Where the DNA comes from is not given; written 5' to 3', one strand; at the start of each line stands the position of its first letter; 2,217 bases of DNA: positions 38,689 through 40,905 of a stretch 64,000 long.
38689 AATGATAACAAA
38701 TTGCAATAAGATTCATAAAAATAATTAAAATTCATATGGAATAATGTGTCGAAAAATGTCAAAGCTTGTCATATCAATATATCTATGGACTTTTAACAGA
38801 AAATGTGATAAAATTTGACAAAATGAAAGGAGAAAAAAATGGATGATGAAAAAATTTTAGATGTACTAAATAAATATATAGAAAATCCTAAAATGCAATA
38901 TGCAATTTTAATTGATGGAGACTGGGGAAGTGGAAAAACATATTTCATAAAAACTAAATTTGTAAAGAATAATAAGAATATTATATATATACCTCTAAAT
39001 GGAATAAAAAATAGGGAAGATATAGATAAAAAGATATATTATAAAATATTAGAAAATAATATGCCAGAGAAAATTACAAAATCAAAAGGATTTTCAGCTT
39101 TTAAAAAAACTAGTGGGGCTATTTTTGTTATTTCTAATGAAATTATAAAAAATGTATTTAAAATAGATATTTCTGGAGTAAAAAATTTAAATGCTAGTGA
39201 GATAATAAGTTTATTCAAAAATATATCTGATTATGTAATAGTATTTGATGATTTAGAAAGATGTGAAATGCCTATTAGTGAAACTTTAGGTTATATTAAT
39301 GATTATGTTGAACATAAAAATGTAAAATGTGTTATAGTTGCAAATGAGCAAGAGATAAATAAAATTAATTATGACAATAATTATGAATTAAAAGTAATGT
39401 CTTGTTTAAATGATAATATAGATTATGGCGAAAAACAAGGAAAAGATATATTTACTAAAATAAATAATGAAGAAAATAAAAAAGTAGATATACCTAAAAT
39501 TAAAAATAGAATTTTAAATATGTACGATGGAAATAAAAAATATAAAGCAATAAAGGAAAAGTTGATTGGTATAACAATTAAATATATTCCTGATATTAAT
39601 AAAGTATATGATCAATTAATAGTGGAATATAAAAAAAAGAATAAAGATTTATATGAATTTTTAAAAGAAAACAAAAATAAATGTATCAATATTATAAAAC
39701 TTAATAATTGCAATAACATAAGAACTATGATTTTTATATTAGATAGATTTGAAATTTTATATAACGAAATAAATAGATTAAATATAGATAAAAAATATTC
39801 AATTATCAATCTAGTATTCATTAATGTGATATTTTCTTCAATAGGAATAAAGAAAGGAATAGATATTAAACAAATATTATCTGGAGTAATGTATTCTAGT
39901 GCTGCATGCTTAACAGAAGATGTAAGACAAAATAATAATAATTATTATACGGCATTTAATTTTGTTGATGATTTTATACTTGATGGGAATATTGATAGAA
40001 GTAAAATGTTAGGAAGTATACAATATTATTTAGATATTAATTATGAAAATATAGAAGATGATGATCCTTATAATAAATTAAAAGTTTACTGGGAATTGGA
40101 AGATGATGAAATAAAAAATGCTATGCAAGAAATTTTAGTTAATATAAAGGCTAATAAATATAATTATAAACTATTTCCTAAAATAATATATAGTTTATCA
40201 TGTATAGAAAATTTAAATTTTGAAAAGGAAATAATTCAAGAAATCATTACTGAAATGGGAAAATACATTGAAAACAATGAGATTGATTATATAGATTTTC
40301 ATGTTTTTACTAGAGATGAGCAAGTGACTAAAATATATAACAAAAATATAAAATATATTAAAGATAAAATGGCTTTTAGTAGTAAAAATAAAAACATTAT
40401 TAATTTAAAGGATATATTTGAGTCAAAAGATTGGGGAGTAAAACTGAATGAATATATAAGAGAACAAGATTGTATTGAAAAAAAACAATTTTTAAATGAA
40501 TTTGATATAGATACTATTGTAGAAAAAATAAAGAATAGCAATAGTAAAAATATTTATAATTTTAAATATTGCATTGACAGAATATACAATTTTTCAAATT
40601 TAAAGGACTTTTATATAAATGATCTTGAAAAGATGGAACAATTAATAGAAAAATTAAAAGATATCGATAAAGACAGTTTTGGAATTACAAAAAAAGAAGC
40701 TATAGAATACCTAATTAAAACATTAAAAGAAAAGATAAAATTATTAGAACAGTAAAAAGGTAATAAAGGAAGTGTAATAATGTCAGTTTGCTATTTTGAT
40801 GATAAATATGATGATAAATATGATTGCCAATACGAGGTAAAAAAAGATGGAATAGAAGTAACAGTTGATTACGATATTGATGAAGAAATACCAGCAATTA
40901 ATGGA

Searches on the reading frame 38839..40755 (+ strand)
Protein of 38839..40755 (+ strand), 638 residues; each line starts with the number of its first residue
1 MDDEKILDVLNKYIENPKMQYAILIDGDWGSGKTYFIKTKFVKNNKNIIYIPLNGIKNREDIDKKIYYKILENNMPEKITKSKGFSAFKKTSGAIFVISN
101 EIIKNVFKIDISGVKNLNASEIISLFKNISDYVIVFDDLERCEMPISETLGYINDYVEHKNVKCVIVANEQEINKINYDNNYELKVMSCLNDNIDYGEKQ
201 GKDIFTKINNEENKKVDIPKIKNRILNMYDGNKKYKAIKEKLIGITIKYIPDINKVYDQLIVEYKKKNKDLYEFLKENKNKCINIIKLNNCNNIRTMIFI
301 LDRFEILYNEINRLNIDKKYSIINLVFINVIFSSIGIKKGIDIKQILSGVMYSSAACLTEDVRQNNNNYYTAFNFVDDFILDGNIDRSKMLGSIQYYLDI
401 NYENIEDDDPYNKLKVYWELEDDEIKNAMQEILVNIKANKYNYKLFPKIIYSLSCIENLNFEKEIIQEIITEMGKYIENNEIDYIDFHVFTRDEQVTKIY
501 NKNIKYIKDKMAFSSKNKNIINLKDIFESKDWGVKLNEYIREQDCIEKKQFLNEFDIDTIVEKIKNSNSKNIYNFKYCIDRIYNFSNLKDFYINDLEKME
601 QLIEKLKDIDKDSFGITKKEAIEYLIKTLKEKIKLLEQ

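Call 32: search_protein_families(library=pfam, proteins=[window:38839-40755:+], max_evalue=0.0001)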
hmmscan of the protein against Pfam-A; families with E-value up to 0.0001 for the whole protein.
window:38839-40755:+ (638 aa): 1 family
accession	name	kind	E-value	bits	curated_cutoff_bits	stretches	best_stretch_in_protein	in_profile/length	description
PF07693.20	KAP_NTPase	-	5.6e-15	55.8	20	1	5-177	3-199/293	KAP family P-loop domain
